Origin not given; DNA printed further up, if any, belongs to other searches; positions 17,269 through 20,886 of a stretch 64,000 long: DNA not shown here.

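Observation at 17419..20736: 1105-aa membrane-anchored solute-binding protein with an internal tandem duplication of a beta-sandwich-like module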

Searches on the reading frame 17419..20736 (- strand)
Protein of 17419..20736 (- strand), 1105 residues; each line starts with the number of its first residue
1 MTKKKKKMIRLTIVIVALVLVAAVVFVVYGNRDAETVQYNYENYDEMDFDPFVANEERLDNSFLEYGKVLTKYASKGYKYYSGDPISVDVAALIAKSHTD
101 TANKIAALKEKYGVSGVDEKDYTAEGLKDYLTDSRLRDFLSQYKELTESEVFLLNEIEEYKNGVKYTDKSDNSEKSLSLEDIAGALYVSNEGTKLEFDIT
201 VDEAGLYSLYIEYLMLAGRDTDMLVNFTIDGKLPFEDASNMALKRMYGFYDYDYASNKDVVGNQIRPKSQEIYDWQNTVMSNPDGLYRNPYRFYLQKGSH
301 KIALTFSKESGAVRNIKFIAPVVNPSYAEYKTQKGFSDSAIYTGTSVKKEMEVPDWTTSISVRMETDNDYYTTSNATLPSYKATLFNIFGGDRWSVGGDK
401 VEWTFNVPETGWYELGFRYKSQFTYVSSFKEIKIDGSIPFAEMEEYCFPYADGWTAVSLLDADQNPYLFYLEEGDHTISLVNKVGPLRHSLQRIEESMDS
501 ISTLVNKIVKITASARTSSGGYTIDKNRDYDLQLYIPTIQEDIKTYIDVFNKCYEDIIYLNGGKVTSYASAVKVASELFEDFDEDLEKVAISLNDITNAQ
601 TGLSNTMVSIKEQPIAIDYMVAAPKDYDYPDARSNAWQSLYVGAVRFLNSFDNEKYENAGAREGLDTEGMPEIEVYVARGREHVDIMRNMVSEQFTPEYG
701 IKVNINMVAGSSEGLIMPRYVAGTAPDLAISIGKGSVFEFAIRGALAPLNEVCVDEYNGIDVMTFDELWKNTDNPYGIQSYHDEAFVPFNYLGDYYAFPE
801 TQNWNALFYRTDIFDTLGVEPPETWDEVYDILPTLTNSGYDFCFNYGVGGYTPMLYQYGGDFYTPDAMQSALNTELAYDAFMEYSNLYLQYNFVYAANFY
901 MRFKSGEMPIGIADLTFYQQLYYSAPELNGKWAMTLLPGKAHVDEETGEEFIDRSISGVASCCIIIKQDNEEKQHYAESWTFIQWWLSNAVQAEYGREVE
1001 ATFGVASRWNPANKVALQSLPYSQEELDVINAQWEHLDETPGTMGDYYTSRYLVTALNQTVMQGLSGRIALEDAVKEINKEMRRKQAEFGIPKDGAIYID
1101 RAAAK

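Call 5: search_protein_families(library=pfam, proteins=[window:17419-20736:-], max_evalue=0.1)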
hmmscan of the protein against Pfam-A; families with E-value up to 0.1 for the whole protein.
window:17419-20736:- (1105 aa): 2 families
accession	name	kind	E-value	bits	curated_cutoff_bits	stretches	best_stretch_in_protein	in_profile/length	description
PF25275.1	Golvesin_C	-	0.00089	19.8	31.6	0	396-426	38-68/132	Golvesin C-terminal domain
PF16990.11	CBM_35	-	0.0012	19.6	28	0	380-438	16-73/121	Carbohydrate binding module (family 35)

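Call 6: search_protein_families(library=ncbifam, proteins=[window:17419-20736:-], max_evalue=0.1)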
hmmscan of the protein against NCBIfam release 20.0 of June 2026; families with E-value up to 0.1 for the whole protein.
window:17419-20736:- (1105 aa): 2 families
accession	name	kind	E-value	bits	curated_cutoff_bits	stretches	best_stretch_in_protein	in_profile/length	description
TIGR03850.1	bind_CPR_0540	equivalog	1.9e-06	26.8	299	1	689-869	51-229/437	carbohydrate ABC transporter substrate-binding protein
TIGR03851.1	chitin_NgcE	equivalog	0.0023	16.9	399.65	1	717-846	85-203/450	N-acetylglucosamine/diacetylchitobiose ABC transporter substrate-binding protein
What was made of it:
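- Tried and rejected: Single-sequence Pfam and NCBIfam scans of the window protein gave only sub-threshold CBM_35, Golvesin_C and TIGR03850 hits (calls 5, 6).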

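Call 8: find_homologous_proteins(query=window:17419-20736:-, max_evalue=0.001)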
Query window:17419-20736:- (1105 aa): 106 proteins with E <= 0.001 among 8000 candidates.
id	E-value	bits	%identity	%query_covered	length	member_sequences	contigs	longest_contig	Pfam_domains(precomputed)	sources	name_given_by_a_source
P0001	0.0e+0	2513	99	100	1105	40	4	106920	-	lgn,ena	-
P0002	0.0e+0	2090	81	100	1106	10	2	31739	PF01547.31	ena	-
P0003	0.0e+0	2075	80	100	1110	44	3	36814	-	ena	-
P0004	0.0e+0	2055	79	100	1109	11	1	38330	-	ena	-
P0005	0.0e+0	2054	80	97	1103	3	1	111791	-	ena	-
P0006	0.0e+0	2036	80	98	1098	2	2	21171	PF01547.31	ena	-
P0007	0.0e+0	1841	72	99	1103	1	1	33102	PF01547.31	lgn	-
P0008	0.0e+0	1824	72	98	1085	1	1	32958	PF13416.12,PF01547.31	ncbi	-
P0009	0.0e+0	1786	72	99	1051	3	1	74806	PF01547.31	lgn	-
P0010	0.0e+0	1762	70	100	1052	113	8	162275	PF01547.31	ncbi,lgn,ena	-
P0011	0.0e+0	1761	70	100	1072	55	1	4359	PF01547.31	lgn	-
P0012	0.0e+0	1728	70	97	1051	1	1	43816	PF01547.31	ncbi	-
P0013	0.0e+0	1719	67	99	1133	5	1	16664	PF01547.31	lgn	-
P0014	0.0e+0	1673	68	99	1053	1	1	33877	PF13416.12,PF01547.31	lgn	-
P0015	0.0e+0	1391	58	98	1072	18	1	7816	PF13416.12,PF01547.31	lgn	-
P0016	0.0e+0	1359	55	99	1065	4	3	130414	PF13416.12,PF01547.31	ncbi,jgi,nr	ncbi:MAG: extracellular solute-binding protein [Ruminococcaceae bacterium]|nr:extracellular solute-b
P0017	0.0e+0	1352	55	99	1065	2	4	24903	PF13416.12,PF01547.31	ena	-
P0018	0.0e+0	1311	54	97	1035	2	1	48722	PF13416.12,PF01547.31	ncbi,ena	-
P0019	0.0e+0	1301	55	97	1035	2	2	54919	PF13416.12,PF01547.31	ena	-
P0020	0.0e+0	1294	55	97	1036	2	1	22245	PF13416.12,PF01547.31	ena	-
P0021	0.0e+0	1286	53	97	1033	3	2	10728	PF13416.12,PF01547.31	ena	-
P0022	0.0e+0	1285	53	98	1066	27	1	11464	PF13416.12,PF01547.31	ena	-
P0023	0.0e+0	1284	53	100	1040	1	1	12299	PF13416.12,PF01547.31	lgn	-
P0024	0.0e+0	1276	53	98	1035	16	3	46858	PF13416.12,PF01547.31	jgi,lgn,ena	-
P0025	0.0e+0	1276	54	99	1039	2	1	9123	PF13416.12,PF01547.31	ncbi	-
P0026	0.0e+0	1268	52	97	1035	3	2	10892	PF13416.12,PF01547.31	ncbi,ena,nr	ncbi:MAG: extracellular solute-binding protein [Clostridia bacterium]|nr:extracellular solute-bindin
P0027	0.0e+0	1260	53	99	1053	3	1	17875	PF13416.12,PF01547.31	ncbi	-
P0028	0.0e+0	1258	53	99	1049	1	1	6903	PF13416.12,PF01547.31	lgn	-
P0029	0.0e+0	1242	55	98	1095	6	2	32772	PF13416.12,PF01547.31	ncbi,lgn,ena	-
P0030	0.0e+0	1169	51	99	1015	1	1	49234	PF13416.12,PF16990.12,PF01547.31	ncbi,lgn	-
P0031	0.0e+0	1109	48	99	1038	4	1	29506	PF13416.12,PF01547.31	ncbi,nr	ncbi:MAG: extracellular solute-binding protein [Clostridia bacterium]|nr:extracellular solute-bindin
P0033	0.0e+0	1071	48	99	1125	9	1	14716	PF13416.12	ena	-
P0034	0.0e+0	1069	46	99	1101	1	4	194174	PF13416.12,PF01547.31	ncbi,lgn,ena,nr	ncbi:MAG: extracellular solute-binding protein [Clostridia bacterium]|nr:extracellular solute-bindin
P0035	0.0e+0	1059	48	99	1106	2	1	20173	PF13416.12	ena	-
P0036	0.0e+0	1049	48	99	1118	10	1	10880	PF13416.12,PF01547.31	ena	-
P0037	0.0e+0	1046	47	99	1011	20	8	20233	PF13416.12,PF01547.31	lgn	-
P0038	0.0e+0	1040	47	99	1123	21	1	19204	PF13416.12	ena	-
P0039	0.0e+0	1033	46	96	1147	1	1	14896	PF13416.12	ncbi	-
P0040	0.0e+0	1029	49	83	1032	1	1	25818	PF13416.12,PF01547.31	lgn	-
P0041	0.0e+0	1025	50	80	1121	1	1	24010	PF13416.12,PF01547.31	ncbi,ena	-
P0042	0.0e+0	1024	46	99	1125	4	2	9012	PF13416.12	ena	-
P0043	0.0e+0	1021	47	99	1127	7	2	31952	PF13416.12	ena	-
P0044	0.0e+0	1019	47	98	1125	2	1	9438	PF13416.12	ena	-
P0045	0.0e+0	1018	46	99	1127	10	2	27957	PF13416.12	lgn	-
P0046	4.8e-292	990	45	96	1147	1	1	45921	PF13416.12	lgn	-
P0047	2.1e-289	981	46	98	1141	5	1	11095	PF13416.12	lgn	-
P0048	3.4e-283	961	42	99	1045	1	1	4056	PF13416.12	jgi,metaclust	metaclust:\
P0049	2.3e-272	925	41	99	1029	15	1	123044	PF13416.12,PF01547.31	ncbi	-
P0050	2.7e-271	921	42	99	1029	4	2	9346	PF13416.12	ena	-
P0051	1.2e-268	913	44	85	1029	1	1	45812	PF13416.12,PF01547.31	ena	-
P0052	2.6e-266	905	45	84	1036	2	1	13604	PF13416.12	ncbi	-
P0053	5.6e-261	887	41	100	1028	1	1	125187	PF13416.12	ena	-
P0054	3.0e-252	858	41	99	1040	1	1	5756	PF13416.12,PF01547.31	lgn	-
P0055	2.6e-222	759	44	78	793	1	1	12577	PF13416.12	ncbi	-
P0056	2.5e-168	580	42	59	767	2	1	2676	PF01547.31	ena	-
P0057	2.3e-147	511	33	82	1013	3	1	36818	PF13416.12,PF01547.31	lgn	-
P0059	7.5e-133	463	30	83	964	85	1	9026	PF13416.12,PF01547.31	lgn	-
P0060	3.7e-130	454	31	89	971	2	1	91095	PF01547.31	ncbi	ncbi:extracellular solute-binding protein [Caldicellulosiruptoraceae bacterium PP1]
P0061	7.9e-129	450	31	82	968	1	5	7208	PF13416.12,PF01547.31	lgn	-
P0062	5.3e-128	447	31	82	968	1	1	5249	PF13416.12,PF01547.31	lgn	-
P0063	8.6e-126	439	29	82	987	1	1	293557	PF13416.12,PF01547.31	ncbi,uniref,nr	ncbi:extracellular solute-binding protein [Cohnella zeiphila]|uniref:Extracellular solute-binding pr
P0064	1.2e-125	439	30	82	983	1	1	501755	PF13416.12,PF01547.31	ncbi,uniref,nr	ncbi:extracellular solute-binding protein [Cohnella endophytica]|uniref:Extracellular solute-binding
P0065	1.6e-125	439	31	82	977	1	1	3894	PF16990.12,PF01547.31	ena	-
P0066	1.7e-125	438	31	82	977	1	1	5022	PF16990.12,PF01547.31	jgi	jgi:ABC-type glycerol-3-phosphate transport system substrate-binding protein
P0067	4.0e-125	437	31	82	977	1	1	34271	PF16990.12,PF01547.31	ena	-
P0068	4.4e-124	434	31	82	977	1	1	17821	PF16990.12,PF01547.31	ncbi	-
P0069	4.5e-124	434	31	82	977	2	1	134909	PF16990.12,PF01547.31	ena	-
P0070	9.0e-124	433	30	82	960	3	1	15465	PF13416.12,PF01547.31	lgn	-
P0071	1.4e-122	429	31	82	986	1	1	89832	PF13416.12,PF01547.31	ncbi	-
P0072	3.9e-122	427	30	82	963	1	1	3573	PF13416.12,PF01547.31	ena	-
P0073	7.1e-122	427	30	82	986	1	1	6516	PF13416.12,PF01547.31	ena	-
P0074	8.0e-120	420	28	83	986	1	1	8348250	PF13416.12,PF01547.31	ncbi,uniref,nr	ncbi:extracellular solute-binding protein [Cohnella herbarum]|uniref:Extracellular solute-binding pr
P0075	1.0e-119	419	30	83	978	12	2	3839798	PF13416.12,PF01547.31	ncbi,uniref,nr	ncbi:carbohydrate ABC transporter substrate-binding protein (CUT1 family) [Paenibacillus cellulosily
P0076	3.9e-119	417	30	92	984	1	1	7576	PF13416.12,PF01547.31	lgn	-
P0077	4.7e-119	417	28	85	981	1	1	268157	PF13416.12,PF01547.31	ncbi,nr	ncbi:extracellular solute-binding protein [Paenibacillaceae bacterium]|nr:extracellular solute-bindi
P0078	5.0e-117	410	30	83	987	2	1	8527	PF13416.12,PF01547.31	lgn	-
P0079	5.6e-116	407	29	83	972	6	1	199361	PF13416.12,PF01547.31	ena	-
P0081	9.5e-114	400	29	78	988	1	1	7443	PF13416.12,PF01547.31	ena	-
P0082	1.7e-112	395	29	85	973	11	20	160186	PF13416.12,PF01547.31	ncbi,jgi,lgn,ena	-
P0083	1.5e-110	389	29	82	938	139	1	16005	PF13416.12,PF01547.31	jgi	-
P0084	3.9e-110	388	29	82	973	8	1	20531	PF13416.12,PF25275.2,PF01547.31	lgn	-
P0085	5.6e-110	387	29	81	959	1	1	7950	PF13416.12,PF01547.31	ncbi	-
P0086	1.8e-108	382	29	82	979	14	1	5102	PF13416.12,PF25275.2,PF01547.31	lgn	-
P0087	7.3e-107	377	29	83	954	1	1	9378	PF13416.12,PF01547.31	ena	-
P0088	2.8e-104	368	29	82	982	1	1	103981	PF13416.12,PF01547.31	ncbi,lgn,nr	ncbi:ABC transporter substrate-binding protein [Spirochaetia bacterium]|nr:ABC transporter substrate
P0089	4.7e-103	364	29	83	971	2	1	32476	PF13416.12,PF01547.31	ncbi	-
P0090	4.2e-100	354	29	80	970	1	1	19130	PF13416.12,PF01547.31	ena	-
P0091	4.9e-100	354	29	84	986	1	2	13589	PF13416.12,PF01547.31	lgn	-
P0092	7.5e-97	344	27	82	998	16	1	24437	PF13416.12,PF01547.31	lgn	-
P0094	1.7e-93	333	28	83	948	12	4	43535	PF13416.12,PF01547.31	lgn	-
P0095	1.7e-93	333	28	82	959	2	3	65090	PF13416.12,PF01547.31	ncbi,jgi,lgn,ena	jgi:extracellular solute-binding protein family 1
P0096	6.9e-92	327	28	82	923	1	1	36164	PF13416.12,PF01547.31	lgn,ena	-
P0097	1.1e-91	326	29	81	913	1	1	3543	PF13416.12,PF01547.31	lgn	-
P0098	2.7e-89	319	28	81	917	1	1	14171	PF13416.12,PF01547.31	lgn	-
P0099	8.6e-89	317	28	68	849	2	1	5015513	PF13416.12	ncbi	-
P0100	9.3e-89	317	27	82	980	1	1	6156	PF13416.12,PF01547.31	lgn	-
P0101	3.9e-85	305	28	75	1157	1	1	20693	PF13416.12,PF01547.31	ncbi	-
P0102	1.2e-84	303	28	79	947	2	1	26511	PF13416.12,PF01547.31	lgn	-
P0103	1.3e-82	297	28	77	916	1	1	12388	PF13416.12,PF01547.31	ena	-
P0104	3.8e-74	268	26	84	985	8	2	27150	PF13416.12,PF16990.12,PF01547.31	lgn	-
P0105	4.6e-72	262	26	82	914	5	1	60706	PF13416.12,PF01547.31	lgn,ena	-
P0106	2.4e-71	259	30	58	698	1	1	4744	PF01547.31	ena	-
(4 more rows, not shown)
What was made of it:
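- Checked: A 99%-identical 1105-aa protein exists in public assemblies (call 8).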

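Call 9: search_solved_structures(query=window:17419-20736:-, max_evalue=1, show_alignments=2)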
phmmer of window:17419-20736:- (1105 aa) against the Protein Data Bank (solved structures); distinct sequences matched with E-value up to 1: 23.
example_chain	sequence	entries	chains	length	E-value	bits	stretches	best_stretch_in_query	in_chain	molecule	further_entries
5ci5_A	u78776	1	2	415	6.3e-07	30.9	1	682-938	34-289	Extracellular solute-binding protein family 1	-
5ysb_A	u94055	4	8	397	1.6e-05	26.3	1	790-946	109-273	Lin1841 protein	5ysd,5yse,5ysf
4qrz_A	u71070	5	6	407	3.8e-05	25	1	781-841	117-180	ABC-TYPE SUGAR TRANSPORTER | ABC transporter, substrate binding protein (Sugar)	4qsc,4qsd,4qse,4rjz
5iai_A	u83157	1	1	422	4.3e-05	24.8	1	790-1010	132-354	Sugar ABC transporter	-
4r6h_A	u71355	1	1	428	0.0005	21.3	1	790-870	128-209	Solute binding protein MsmE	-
4r9f_A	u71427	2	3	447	0.0047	18.1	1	706-835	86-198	MBP1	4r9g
2hq0_A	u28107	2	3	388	0.012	16.7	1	795-840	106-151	Sugar ABC transporter, sugar-binding protein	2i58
2heu_A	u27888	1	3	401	0.013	16.6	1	795-840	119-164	Sugar ABC transporter, sugar-binding protein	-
2hfb_A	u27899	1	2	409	0.014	16.5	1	795-840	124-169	Sugar ABC transporter, sugar-binding protein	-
5u2p_A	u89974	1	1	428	0.014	16.5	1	790-840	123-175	Sugar ABC transporter substrate-binding protein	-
6pql_A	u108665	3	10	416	0.015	16.5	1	795-840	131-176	ABC transporter sugar-binding protein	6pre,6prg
7nbz_A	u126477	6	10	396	0.031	15.4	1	793-830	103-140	Sulfoquinovosyl binding protein | Sulfoquinovosyl glycerol-binding protein SmoF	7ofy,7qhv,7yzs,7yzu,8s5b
2vzp_A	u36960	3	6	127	0.079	14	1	395-441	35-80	EXO-BETA-D-GLUCOSAMINIDASE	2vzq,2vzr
7ape_A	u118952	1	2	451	0.12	13.4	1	791-830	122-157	Lipoprotein (Sugar-binding) lpqY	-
7ehp_A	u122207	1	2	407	0.34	11.9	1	789-851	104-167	chitin oligosaccahride binding protein NagB1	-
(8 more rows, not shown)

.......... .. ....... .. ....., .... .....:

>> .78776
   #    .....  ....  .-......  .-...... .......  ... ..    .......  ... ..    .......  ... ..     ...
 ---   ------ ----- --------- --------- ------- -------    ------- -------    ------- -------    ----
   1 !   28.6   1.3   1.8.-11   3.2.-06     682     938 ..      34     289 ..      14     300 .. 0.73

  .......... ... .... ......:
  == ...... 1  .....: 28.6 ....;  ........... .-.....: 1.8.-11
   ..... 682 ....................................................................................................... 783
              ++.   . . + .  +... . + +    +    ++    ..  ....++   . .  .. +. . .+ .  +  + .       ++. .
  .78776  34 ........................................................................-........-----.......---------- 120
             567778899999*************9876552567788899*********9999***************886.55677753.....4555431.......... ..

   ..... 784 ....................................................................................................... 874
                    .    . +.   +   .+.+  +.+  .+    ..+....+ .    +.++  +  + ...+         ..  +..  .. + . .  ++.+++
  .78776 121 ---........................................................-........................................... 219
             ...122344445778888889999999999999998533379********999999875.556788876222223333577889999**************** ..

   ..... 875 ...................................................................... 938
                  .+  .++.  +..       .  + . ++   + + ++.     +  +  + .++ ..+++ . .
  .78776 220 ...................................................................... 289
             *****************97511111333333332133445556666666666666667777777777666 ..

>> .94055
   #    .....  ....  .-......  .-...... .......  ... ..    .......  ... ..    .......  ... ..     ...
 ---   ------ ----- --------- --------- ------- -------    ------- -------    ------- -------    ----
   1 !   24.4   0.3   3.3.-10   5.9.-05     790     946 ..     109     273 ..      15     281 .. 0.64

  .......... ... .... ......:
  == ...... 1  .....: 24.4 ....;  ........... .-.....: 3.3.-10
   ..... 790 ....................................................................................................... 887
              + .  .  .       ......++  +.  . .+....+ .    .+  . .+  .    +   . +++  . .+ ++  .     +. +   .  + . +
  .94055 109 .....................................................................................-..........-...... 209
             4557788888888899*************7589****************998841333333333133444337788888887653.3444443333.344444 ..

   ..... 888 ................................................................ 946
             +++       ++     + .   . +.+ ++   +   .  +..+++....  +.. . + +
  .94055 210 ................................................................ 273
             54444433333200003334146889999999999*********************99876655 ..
